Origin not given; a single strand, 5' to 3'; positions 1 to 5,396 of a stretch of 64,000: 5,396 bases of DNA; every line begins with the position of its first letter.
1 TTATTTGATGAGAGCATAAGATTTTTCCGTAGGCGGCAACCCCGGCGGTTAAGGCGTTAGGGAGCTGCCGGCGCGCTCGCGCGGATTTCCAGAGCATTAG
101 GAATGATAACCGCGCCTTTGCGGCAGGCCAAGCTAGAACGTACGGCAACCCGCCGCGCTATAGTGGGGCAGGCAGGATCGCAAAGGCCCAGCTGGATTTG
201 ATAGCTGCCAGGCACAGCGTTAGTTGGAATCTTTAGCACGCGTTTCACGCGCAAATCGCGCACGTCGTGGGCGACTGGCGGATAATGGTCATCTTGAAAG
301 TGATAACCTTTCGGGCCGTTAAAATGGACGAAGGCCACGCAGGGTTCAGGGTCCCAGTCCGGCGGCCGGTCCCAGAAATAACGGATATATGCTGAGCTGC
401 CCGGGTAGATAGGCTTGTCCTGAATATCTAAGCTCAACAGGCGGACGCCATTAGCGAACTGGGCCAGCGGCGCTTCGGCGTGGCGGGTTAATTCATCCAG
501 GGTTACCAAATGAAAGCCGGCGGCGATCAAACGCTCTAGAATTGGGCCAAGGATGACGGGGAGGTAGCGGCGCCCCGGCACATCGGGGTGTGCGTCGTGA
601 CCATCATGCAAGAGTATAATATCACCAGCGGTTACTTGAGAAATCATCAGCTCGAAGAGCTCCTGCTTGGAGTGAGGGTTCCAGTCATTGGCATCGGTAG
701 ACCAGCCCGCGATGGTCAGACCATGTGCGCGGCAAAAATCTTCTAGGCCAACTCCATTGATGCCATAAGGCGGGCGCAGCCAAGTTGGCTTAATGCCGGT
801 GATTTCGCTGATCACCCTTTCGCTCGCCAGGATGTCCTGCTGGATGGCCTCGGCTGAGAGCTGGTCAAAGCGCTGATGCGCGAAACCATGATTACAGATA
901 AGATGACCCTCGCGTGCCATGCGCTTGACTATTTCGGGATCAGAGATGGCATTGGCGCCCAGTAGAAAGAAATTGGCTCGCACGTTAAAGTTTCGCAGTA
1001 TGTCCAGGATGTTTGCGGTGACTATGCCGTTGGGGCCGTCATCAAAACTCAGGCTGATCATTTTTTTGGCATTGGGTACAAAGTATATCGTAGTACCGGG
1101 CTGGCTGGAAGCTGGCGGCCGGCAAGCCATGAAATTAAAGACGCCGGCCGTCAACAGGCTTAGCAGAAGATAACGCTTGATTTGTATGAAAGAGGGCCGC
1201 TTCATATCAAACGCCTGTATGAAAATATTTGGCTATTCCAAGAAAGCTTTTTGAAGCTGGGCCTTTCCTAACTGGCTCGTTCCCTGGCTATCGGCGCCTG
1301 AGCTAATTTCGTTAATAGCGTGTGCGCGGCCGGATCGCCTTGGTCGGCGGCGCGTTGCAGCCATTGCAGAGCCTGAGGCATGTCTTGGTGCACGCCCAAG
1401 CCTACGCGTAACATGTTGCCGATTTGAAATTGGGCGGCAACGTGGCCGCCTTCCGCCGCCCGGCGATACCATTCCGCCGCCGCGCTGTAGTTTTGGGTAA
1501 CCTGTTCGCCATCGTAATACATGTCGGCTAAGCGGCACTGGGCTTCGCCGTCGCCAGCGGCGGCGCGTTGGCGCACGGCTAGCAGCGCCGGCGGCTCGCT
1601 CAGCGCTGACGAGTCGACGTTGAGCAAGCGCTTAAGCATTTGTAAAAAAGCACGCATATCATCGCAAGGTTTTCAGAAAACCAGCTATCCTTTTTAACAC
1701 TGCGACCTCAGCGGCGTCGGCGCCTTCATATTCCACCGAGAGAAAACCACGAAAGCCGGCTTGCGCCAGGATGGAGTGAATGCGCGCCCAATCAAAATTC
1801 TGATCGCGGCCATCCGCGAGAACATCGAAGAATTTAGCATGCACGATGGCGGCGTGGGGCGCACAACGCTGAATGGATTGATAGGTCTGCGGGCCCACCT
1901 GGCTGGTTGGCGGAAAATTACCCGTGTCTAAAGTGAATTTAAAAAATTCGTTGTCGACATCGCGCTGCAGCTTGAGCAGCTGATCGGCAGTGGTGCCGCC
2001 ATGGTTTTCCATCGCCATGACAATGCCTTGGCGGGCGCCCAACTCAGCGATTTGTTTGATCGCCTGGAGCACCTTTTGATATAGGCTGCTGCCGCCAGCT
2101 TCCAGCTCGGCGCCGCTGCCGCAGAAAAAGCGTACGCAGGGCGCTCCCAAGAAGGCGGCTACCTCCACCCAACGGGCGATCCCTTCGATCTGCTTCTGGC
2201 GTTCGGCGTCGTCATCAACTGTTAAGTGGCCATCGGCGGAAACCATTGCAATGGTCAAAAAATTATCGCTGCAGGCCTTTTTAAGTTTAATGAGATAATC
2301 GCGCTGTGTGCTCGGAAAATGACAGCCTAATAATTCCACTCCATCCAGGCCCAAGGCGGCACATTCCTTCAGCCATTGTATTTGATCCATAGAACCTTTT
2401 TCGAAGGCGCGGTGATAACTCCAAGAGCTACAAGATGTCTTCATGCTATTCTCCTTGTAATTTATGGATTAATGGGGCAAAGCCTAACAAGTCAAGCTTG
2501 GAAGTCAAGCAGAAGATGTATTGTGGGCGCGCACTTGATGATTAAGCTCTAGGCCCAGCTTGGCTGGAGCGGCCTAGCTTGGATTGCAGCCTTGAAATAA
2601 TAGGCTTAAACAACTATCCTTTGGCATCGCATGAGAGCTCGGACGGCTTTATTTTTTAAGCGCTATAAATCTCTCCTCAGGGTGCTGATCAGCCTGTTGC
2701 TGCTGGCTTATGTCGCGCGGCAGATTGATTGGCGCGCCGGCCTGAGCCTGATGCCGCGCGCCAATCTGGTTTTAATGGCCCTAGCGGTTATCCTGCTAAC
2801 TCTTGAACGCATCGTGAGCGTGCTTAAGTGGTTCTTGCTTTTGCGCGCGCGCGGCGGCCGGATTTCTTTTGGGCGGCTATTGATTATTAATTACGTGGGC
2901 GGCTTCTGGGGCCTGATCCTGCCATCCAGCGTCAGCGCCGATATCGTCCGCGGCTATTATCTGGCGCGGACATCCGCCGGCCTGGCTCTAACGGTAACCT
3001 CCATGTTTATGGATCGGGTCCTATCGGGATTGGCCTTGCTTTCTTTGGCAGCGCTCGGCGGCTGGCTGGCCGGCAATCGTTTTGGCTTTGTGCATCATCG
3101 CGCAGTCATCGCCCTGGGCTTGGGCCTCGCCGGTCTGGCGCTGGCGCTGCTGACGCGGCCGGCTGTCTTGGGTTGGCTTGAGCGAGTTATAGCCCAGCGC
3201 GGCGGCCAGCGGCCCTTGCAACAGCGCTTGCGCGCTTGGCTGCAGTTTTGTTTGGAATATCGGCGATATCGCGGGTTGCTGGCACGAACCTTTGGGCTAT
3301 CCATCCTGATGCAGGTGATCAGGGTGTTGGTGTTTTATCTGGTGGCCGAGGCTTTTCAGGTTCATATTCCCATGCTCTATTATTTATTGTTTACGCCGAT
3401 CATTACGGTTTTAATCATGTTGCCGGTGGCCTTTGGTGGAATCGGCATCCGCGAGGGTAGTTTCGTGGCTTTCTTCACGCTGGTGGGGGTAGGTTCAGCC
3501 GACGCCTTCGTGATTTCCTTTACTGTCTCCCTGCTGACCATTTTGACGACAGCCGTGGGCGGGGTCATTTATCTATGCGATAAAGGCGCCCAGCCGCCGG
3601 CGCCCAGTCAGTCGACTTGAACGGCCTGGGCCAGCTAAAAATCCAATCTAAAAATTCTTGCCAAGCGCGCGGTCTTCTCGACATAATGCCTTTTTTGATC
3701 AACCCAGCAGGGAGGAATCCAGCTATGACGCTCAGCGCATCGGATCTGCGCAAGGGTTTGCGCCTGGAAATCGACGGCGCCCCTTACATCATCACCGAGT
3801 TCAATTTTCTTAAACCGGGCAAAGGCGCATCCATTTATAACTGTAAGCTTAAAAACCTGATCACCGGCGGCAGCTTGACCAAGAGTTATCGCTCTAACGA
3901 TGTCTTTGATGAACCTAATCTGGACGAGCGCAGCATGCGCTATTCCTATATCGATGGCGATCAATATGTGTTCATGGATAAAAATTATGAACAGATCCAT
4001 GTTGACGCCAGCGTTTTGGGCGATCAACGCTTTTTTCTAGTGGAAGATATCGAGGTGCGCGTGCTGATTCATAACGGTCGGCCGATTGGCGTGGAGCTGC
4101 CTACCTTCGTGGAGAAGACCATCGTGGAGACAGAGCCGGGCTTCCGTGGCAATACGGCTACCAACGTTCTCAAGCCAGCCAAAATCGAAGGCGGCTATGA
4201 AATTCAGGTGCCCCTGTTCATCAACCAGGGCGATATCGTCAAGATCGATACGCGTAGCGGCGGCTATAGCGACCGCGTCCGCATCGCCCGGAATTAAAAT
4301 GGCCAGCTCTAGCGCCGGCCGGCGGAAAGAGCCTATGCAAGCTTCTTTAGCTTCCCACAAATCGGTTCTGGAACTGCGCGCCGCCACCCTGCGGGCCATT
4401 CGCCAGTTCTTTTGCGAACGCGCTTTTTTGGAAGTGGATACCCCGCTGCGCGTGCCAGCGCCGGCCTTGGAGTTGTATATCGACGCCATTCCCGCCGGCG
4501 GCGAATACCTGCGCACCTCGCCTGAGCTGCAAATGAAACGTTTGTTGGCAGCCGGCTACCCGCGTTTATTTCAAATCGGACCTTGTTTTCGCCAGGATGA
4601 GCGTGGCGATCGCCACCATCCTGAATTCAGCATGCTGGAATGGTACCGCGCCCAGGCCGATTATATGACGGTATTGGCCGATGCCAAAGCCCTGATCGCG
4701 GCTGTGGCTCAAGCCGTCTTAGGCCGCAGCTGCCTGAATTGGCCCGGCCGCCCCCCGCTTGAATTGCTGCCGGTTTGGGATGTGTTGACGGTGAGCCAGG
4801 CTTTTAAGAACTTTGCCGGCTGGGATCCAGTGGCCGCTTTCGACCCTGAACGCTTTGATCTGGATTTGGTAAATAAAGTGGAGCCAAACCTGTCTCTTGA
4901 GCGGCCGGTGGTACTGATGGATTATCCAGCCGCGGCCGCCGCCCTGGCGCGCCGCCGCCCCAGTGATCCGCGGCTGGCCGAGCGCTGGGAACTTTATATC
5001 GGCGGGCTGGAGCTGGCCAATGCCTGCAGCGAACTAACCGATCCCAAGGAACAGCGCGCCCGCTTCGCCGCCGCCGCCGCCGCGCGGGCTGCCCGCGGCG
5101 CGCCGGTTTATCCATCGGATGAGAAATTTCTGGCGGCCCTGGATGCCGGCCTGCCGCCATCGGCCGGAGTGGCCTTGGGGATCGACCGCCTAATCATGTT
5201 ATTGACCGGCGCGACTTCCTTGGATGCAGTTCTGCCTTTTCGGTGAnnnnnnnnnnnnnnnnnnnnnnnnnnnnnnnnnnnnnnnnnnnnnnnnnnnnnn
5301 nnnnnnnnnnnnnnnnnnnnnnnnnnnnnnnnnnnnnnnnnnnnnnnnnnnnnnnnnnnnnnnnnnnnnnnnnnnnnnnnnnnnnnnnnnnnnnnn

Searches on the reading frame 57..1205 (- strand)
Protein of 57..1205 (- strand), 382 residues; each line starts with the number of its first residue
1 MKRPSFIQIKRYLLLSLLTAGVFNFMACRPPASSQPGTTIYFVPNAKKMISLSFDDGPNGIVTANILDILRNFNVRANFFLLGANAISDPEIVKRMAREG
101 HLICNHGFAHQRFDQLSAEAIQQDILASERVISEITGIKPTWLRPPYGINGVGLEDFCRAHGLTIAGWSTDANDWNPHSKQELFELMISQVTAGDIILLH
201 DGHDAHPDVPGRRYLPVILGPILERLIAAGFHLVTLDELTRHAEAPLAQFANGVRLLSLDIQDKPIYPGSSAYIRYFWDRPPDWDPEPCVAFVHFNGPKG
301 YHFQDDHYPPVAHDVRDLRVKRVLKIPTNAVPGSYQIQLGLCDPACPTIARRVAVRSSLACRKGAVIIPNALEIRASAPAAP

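Call 71: search_protein_families(library=pfam, proteins=[window:57-1205:-], max_evalue=0.00001)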
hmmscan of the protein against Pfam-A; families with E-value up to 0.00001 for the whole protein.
window:57-1205:- (382 aa): 1 family
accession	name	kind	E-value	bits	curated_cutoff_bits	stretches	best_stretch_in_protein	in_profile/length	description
PF01522.26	Polysacc_deac_1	-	1.2e-31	109.7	23.1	1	45-164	4-122/124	Polysaccharide deacetylase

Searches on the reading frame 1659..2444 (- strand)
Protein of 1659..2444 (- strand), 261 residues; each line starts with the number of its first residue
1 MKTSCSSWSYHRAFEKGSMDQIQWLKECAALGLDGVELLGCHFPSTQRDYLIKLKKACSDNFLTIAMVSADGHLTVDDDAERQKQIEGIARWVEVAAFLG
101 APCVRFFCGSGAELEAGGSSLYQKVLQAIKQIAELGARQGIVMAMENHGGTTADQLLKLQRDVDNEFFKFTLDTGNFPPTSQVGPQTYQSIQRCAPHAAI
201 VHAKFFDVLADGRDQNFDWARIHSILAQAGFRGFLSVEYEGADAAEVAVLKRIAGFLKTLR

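Call 71: search_protein_families(library=pfam, proteins=[window:1659-2444:-], max_evalue=0.00001)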
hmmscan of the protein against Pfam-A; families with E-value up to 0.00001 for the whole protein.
window:1659-2444:- (261 aa): 1 family
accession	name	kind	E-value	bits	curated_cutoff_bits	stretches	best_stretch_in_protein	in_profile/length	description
PF01261.30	AP_endonuc_2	-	1.6e-30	107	31.1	1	26-258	2-247/249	Xylose isomerase-like TIM barrel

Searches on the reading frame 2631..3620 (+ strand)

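Call 71: search_protein_families(library=pfam, proteins=[window:2631-3620:+], max_evalue=0.00001)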
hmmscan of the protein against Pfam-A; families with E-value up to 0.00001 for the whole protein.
window:2631-3620:+ (329 aa): 1 family
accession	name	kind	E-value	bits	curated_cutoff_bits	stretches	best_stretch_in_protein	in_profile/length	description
PF03706.18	LPG_synthase_TM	-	1.9e-37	129.8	33.4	1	15-310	2-302/302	Lysylphosphatidylglycerol synthase TM region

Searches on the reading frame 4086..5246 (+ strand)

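Call 71: search_protein_families(library=pfam, proteins=[window:4086-5246:+], max_evalue=0.00001)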
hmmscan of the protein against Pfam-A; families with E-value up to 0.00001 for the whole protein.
window:4086-5246:+ (386 aa): 1 family
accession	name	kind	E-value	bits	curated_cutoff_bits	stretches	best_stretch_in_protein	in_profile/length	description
PF00152.25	tRNA-synt_2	-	2e-48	165.5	25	1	89-385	16-304/308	tRNA synthetases class II (D, K and N)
